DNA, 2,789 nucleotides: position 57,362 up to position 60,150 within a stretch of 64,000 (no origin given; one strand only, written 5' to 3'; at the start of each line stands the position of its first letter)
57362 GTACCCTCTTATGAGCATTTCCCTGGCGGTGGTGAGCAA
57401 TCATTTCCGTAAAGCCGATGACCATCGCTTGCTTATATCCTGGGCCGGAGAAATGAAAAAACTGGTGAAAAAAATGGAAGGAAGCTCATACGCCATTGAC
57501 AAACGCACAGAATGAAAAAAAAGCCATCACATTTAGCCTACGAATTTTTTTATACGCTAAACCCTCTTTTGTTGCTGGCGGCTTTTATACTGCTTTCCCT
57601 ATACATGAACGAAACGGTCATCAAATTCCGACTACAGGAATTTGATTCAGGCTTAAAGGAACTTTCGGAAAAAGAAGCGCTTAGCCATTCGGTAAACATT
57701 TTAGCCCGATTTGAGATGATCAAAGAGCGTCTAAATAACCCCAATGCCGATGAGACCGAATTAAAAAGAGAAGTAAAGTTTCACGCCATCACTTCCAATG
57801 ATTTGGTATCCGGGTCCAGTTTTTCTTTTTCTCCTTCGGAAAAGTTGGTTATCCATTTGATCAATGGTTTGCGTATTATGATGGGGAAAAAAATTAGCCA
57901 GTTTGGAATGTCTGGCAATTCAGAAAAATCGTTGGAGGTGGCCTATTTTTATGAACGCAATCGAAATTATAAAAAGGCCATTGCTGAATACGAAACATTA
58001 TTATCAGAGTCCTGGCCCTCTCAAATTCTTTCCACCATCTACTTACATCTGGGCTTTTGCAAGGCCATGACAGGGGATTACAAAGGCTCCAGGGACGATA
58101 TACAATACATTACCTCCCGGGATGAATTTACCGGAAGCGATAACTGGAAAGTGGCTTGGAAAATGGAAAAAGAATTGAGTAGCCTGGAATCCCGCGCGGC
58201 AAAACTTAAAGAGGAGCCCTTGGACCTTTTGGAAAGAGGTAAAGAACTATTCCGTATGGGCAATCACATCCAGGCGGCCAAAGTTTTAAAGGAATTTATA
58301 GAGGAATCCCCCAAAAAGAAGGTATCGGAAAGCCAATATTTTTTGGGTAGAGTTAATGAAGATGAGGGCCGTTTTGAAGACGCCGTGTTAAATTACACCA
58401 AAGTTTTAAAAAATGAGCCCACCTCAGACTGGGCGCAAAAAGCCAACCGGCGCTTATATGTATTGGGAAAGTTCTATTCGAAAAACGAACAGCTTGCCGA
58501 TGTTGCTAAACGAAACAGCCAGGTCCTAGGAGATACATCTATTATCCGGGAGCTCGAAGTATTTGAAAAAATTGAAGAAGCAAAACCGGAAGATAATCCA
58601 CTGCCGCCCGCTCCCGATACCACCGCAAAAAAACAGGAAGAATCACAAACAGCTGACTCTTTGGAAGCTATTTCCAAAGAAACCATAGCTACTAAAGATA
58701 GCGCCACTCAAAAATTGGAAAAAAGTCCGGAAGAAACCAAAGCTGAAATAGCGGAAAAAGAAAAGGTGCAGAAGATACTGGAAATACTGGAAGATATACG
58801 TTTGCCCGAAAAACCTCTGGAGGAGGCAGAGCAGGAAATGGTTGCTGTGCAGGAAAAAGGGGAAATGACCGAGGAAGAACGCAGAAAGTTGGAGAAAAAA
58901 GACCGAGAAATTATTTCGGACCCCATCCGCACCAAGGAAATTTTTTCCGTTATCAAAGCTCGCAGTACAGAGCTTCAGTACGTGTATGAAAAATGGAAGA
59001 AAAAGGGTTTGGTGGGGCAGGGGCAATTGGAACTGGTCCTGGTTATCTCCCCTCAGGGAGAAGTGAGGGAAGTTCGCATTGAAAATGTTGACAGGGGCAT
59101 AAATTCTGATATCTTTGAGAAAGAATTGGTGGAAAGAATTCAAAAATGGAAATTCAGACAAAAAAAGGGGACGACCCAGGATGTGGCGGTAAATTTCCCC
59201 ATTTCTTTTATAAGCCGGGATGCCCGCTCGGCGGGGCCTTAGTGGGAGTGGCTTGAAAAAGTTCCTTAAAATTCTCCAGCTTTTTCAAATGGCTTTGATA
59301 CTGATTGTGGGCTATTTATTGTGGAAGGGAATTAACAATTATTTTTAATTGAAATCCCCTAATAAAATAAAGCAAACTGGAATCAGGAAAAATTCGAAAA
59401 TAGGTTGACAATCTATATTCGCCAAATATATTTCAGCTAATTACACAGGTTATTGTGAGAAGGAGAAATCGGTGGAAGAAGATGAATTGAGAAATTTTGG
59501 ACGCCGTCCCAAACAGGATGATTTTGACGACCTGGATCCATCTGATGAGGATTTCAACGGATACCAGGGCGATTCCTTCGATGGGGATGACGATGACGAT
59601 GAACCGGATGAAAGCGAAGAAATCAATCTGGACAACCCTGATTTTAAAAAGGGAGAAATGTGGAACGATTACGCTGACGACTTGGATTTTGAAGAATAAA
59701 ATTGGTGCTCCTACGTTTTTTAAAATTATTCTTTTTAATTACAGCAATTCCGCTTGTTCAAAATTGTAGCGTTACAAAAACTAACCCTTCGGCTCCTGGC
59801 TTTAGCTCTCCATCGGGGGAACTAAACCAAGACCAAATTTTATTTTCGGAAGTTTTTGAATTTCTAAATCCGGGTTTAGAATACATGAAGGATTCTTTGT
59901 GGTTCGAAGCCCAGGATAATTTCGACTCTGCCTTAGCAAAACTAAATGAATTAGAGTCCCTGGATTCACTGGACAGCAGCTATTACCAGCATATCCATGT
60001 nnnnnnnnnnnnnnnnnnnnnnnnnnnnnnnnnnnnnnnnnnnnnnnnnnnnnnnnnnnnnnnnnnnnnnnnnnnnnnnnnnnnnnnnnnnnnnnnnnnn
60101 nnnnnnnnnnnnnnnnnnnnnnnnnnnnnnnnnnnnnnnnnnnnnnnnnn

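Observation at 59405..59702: Highly expressed-looking hyper-acidic micro-protein immediately upstream of MltD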

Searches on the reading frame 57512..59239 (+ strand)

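Call 3: search_protein_families(library=pfam, proteins=[window:57512-59239:+], max_evalue=0.01)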
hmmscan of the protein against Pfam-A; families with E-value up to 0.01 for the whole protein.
window:57512-59239:+ (576 aa): 10 families
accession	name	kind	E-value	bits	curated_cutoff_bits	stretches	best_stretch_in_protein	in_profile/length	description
PF07719.23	TPR_2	-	1.9e-10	40.4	27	0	273-304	2-33/34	Tetratricopeptide repeat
PF13428.12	TPR_14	-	2.4e-07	31.2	23.5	0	142-168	6-32/44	Tetratricopeptide repeat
PF13181.12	TPR_8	-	2.5e-06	27.6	25.7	0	273-303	2-32/34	Tetratricopeptide repeat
PF13432.12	TPR_16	-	1.2e-05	26.1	32.7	1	240-303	1-62/65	Tetratricopeptide repeat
PF03544.19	TonB_C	-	2.3e-05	25.2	24.6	1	503-566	15-77/79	Gram-negative bacterial TonB protein C-terminal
PF13174.12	TPR_6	-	2.8e-05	24.9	26.3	0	246-268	10-32/33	Tetratricopeptide repeat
PF13424.12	TPR_12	-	0.00044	20.8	30.1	0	246-300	13-73/77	Tetratricopeptide repeat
PF14938.12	SNAP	-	0.00065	19.7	25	1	138-208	156-231/282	Soluble NSF attachment protein, SNAP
PF00515.34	TPR_1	-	0.00074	19.7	27.8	0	274-304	3-33/34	Tetratricopeptide repeat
PF24575.1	TPR_Slam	-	0.0082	17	35.2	0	249-306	24-81/104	Surface lipoprotein assembly modifier, N-terminal TPR repeats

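Call 17: search_protein_families(library=ncbifam, proteins=[window:57512-59239:+], max_evalue=1)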
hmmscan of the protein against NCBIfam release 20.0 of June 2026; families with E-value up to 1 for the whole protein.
window:57512-59239:+ (576 aa): 10 families
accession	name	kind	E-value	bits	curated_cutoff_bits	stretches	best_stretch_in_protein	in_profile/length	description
NF033768.1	myxo_SS_tail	domain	2.4e-13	50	40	1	474-566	3-91/92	AgmX/PglI C-terminal domain-containing protein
TIGR02795.1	tol_pal_ybgF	equivalog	5.3e-11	43.2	90.1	1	240-338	6-102/119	tol-pal system protein YbgF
TIGR03302.1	OM_YfiO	subfamily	1.4e-05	24.7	81.4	1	268-315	29-76/239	outer membrane protein assembly factor BamD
NF040959.1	MamA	equivalog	0.00019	20.9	200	1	241-324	42-123/204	magnetosome protein MamA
NF008068.0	PRK10803.1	equivalog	0.00028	20.9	383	1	254-320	161-225/263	cell division protein CpoB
TIGR02917.1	PEP_TPR_lipo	equivalog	0.00087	17.3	312.2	1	238-304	24-88/899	XrtA/PEP-CTERM system TPR-repeat protein PrsT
NF033760.1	gliding_GltG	equivalog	0.0012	17.4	650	1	472-566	554-645/650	adventurous gliding motility protein GltG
NF053852.1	vesicle_Bd0635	exception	0.0023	17.6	250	1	218-318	114-221/223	CpoB-like predatory vesicle lipoprotein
TIGR01352.1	tonB_Cterm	subfamily_domain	0.0026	18.1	27.1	1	503-566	13-73/76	TonB family protein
NF047760.1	LIC10042_TonB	equivalog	0.028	14.5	100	1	512-564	106-155/156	LIC_10042 family TonB-like protein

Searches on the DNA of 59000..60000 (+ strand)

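Call 52: search_rna_families(source=window, start=59000, end=60000, threshold=evalue, max_evalue=1)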
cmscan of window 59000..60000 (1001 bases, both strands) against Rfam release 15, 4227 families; matches with E-value up to 1: 2.
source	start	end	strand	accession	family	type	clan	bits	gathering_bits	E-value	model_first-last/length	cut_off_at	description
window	59242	59335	+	RF01208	snoR99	Gene; snRNA; snoRNA; HACA-box;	-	23.5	41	0.44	1-106/106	no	Small nucleolar RNA snoR99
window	59307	59377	+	RF04216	mir-509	Gene; miRNA;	CL00136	19.4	64.5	0.42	1-82/82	no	mir-509 microRNA precursor family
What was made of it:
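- Tried and rejected: RNA families: Rfam on the region gave only sub-threshold eukaryotic families (call 52).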

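Call 62: search_rna_families(sources=[L055, L063, L084, L072, L050, L067, L051, L086], threshold=gathering)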
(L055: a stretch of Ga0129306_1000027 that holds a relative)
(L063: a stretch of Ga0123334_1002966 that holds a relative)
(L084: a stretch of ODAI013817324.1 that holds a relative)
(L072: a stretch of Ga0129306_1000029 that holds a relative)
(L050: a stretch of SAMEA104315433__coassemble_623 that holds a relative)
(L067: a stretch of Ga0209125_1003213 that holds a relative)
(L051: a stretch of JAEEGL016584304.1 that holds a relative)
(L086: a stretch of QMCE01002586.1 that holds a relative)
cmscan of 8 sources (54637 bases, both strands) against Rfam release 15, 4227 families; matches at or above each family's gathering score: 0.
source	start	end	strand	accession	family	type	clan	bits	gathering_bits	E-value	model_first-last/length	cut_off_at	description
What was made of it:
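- Rfam gives no match (calls 52, 62).
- Tried and rejected: Eight Fibrobacter-type loci gave nothing (call 62).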

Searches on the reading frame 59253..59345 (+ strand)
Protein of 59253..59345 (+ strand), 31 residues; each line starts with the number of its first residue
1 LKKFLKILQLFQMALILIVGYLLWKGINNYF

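Call 70: search_protein_families(library=pfam, proteins=[window:59253-59345:+], max_evalue=1)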
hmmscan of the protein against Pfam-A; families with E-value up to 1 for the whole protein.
seq(31 aa): 1 family
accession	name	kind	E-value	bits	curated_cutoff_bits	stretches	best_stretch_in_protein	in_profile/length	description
PF02671.26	PAH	-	0.074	13.2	21.3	1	2-14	4-16/45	Paired amphipathic helix repeat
